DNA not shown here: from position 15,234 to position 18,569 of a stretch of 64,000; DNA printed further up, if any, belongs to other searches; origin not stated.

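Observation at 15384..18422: PilB/GspE secretion ATPase with two complete ATPase units fused in one 1012-aa ORF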

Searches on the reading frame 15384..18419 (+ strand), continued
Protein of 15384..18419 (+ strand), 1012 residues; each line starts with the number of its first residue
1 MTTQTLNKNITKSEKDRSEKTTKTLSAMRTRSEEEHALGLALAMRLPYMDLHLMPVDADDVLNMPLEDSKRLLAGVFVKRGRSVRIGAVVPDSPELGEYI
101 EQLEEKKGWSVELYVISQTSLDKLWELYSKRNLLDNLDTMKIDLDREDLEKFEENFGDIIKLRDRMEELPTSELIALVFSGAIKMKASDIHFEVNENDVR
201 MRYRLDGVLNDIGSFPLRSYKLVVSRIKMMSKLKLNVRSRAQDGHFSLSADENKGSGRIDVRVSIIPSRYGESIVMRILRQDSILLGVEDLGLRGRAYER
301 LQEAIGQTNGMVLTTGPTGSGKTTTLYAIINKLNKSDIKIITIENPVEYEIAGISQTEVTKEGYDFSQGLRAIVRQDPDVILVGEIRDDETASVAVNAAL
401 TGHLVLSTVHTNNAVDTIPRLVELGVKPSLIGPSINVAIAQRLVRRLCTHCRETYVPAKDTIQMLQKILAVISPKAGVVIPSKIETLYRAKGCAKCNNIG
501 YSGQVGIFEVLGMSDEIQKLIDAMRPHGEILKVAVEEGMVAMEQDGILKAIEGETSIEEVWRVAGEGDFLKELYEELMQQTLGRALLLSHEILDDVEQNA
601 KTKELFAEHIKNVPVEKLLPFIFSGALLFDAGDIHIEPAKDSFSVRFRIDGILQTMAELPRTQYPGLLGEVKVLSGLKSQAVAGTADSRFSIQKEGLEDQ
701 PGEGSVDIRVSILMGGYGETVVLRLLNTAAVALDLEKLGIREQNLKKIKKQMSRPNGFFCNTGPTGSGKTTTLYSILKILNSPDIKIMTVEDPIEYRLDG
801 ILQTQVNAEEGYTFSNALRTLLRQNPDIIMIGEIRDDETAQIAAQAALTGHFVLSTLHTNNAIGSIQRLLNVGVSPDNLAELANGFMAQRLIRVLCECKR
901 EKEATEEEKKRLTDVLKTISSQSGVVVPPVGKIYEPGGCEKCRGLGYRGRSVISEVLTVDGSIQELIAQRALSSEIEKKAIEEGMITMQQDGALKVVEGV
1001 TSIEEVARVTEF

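Call 45: fold_search(model_id=the predicted structure, library=pdb)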
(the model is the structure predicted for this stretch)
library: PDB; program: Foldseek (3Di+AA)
matches with E <= 10: 1514; with E <= 0.001: 228
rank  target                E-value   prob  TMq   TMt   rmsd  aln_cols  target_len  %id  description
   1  5oiu_B                8.7e-44  1.00  0.36  0.92   2.3       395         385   40  Crystal structure of PilF type IV pilus assembly ATPase from Thermus thermophilus (released 2018-08-08)
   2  5tsh_E                1.3e-43  1.00  0.35  0.87   3.4       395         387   43  PilB from Geobacter metallireducens bound to AMP-PNP (released 2017-05-17)
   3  4pht_C                6.6e-43  1.00  0.25  0.57  22.9       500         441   36  ATPase GspE in complex with the cytoplasmic domain of GspL from the Vibrio vulnificus type II Secretion system (released 2014-11-26)
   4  5it5_A                8.2e-43  1.00  0.36  0.92   2.5       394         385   40  Thermus thermophilus PilB core ATPase region (released 2016-10-19)
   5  4pht_B                8.2e-43  1.00  0.25  0.57  23.1       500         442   36  ATPase GspE in complex with the cytoplasmic domain of GspL from the Vibrio vulnificus type II Secretion system (released 2014-11-26)
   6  5zfr_B                9.2e-43  1.00  0.34  0.83   3.9       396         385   42  Crystal structure of PilB, an extension ATPase motor of Type IV pilus, from Geobacter sulfurreducens (released 2018-09-19)
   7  5zfr_C                1.2e-42  1.00  0.32  0.77   5.4       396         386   43  Crystal structure of PilB, an extension ATPase motor of Type IV pilus, from Geobacter sulfurreducens (released 2018-09-19)
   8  4pht_A                3.1e-42  1.00  0.25  0.57  22.8       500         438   36  ATPase GspE in complex with the cytoplasmic domain of GspL from the Vibrio vulnificus type II Secretion system (released 2014-11-26)
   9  5tsg_B                3.8e-42  1.00  0.36  0.91   2.8       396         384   43  PilB from Geobacter metallireducens bound to ADP (released 2017-05-17)
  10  5tsh_F                3.8e-42  1.00  0.35  0.88   3.4       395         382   43  PilB from Geobacter metallireducens bound to AMP-PNP (released 2017-05-17)
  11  6olj_A                3.8e-42  1.00  0.35  0.88   3.1       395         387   44  CryoEM structure of PilB from Geobacter metallireducens: C2ccocco conformation (released 2019-11-20)
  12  5tsh_C                4.7e-42  1.00  0.35  0.91   2.9       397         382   42  PilB from Geobacter metallireducens bound to AMP-PNP (released 2017-05-17)
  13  5zfr_A                1.2e-41  1.00  0.35  0.90   3.1       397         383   42  Crystal structure of PilB, an extension ATPase motor of Type IV pilus, from Geobacter sulfurreducens (released 2018-09-19)
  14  1p9w                  1.3e-41  1.00  0.33  0.81   4.4       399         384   43  Crystal Structure of Vibrio cholerae putative NTPase EpsE (released 2003-10-14)
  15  5tsh_A                1.5e-41  1.00  0.35  0.91   3.0       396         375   42  PilB from Geobacter metallireducens bound to AMP-PNP (released 2017-05-17)
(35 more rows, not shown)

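Call 46: find_encoding_contigs(protein=P0001, flank=1000, max_places=3)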
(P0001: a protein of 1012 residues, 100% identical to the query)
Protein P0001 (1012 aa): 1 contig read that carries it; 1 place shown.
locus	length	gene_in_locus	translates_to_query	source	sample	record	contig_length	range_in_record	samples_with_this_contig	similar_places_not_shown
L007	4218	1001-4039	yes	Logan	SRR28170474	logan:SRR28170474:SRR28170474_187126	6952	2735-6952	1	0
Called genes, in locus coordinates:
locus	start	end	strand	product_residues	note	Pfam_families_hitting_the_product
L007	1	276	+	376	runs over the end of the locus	-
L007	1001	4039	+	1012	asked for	PF13191:AAA_16 (faint), PF00437:T2SSE, PF00004:AAA (faint), PF01637:ATPase_2 (faint), PF02492:cobW (faint), PF04851:ResIII (faint), PF12775:AAA_7 (faint), PF00437:T2SSE, +8 more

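Call 47: find_related_loci(query=A1, collection=genome_contigs, flank=8000)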
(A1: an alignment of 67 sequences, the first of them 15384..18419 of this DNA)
Query A1 (1012 aa) in genome_contigs; peptide patterns used: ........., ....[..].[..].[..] (x = any residue, [..] = any of these).
600 stretches matched a pattern (row limit reached: there are more); 591 encode a relative of the query (tblastn E <= 1e-3); the best 80 are kept; 80 distinct loci.
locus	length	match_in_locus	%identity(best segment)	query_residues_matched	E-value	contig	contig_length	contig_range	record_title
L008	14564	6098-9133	53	1-1011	0e+0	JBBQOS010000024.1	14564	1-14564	MAG: Candidatus Moraniibacteriota bacterium isolate Co_metawrap_171 Cmw_171_k141_26614930_length_14564_cov_16.9956, whol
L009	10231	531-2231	50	18-1006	6e-177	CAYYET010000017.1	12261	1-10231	MAG TPA_asm: uncultured Bdellovibrionales bacterium isolate SRP135725_co1_601 genome assembly, contig: NODE_7154_length_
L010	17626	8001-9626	46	22-1010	9e-157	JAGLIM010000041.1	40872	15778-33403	MAG: Candidatus Paceibacterota bacterium isolate RS_2_5 ROV157_2.bin.5.fa_41, whole genome shotgun sequence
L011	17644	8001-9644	45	7-1011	1e-137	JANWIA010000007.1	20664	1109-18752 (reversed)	MAG: Candidatus Doudnabacteria bacterium isolate CRAIB_MAG29 c_000000031086, whole genome shotgun sequence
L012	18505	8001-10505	33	41-1011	1e-133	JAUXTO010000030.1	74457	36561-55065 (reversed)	MAG: Candidatus Gottesmanbacteria bacterium isolate C13_maxbin.100 C13_k141_323283, whole genome shotgun sequence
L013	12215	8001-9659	40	11-1009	3e-133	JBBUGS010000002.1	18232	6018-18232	MAG: Patescibacteria group bacterium isolate H41-bin179_1 H41_bin179_1_000000000002, whole genome shotgun sequence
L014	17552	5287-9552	37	137-1011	1e-125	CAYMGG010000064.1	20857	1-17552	MAG TPA_asm: uncultured Planctomycetaceae bacterium isolate binchicken_co66_165 genome assembly, contig: NODE_4106_lengt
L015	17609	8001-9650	40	24-1009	6e-129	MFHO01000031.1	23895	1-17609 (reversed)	MAG: Candidatus Giovannonibacteria bacterium RIFCSPHIGHO2_02_FULL_45_13 rifcsphigho2_02_scaffold_6971, whole genome shot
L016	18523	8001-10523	35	19-1012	5e-125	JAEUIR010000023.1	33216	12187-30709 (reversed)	MAG: Phycisphaerales bacterium isolate new MAG-48 NODE_23_length_33216_cov_3.968798, whole genome shotgun sequence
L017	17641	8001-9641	39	19-1012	5e-124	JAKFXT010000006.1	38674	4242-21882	MAG: Patescibacteria group bacterium isolate ND4_Bin_14 ND4_0000041, whole genome shotgun sequence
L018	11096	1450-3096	41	46-1010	7e-123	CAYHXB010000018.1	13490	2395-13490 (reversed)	MAG TPA_asm: uncultured Candidatus Saccharibacteria bacterium isolate ERP119705_co17_969 genome assembly, contig: NODE_6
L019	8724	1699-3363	40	11-1011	3e-122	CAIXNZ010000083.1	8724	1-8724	Candidatus Falkowbacteria bacterium isolate AlinenSediments_bin-2611 genome assembly, contig: bin-2611:083/128, whole ge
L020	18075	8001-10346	34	79-1011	7e-122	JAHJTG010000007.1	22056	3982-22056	MAG: Patescibacteria group bacterium isolate OS_PC_MetaG.mb.42 OS_PC_MetaG.mb.42_k141_303463, whole genome shotgun seque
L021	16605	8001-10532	32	46-1010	5e-122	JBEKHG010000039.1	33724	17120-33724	MAG: Candidatus Acidiferrales bacterium isolate SPRUCE 271 SPRUCE_271_39, whole genome shotgun sequence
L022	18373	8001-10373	34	32-1010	8e-122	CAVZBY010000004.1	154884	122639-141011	MAG: Candidatus Aminicenantes bacterium isolate MFD00905.bin.2.121 genome assembly, contig: contig_3974, whole genome sh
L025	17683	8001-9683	40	5-1012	4e-125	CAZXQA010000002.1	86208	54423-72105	MAG TPA_asm: uncultured Candidatus Saccharibacteria bacterium isolate SRP292972_co1_93 genome assembly, contig: NODE_234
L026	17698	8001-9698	38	19-1012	4e-115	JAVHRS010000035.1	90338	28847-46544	MAG: Candidatus Paceibacterota bacterium isolate WB02no20_34_35 NODE_24_length_90338_cov_20.401438, whole genome shotgun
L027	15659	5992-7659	37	48-1012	7e-115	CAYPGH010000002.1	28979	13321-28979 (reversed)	MAG TPA_asm: uncultured Candidatus Saccharibacteria bacterium isolate SRP050083_co2_53 genome assembly, contig: NODE_100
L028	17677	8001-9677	39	19-1006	8e-114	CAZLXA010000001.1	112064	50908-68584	MAG TPA_asm: uncultured Candidatus Saccharibacteria bacterium isolate SRP272421_co2_734 genome assembly, contig: NODE_14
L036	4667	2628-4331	36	23-1012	1e-105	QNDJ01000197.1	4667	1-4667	MAG: candidate division KSB1 bacterium isolate B21_G16 B21_Guay16_scaffold_21145, whole genome shotgun sequence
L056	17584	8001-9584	39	32-1012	3e-99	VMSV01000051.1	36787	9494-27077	MAG: Desulfobacteraceae bacterium isolate S2_4 k141_229186, whole genome shotgun sequence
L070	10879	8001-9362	42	100-1012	2e-97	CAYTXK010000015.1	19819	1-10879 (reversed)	MAG TPA_asm: uncultured Acidobacteriota bacterium isolate SRP119689_co1_2 genome assembly, contig: NODE_3676_length_1981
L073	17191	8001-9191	43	147-1012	1e-96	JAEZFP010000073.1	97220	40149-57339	MAG: Bacillota bacterium isolate OH_CBrB_56 k127_2008116, whole genome shotgun sequence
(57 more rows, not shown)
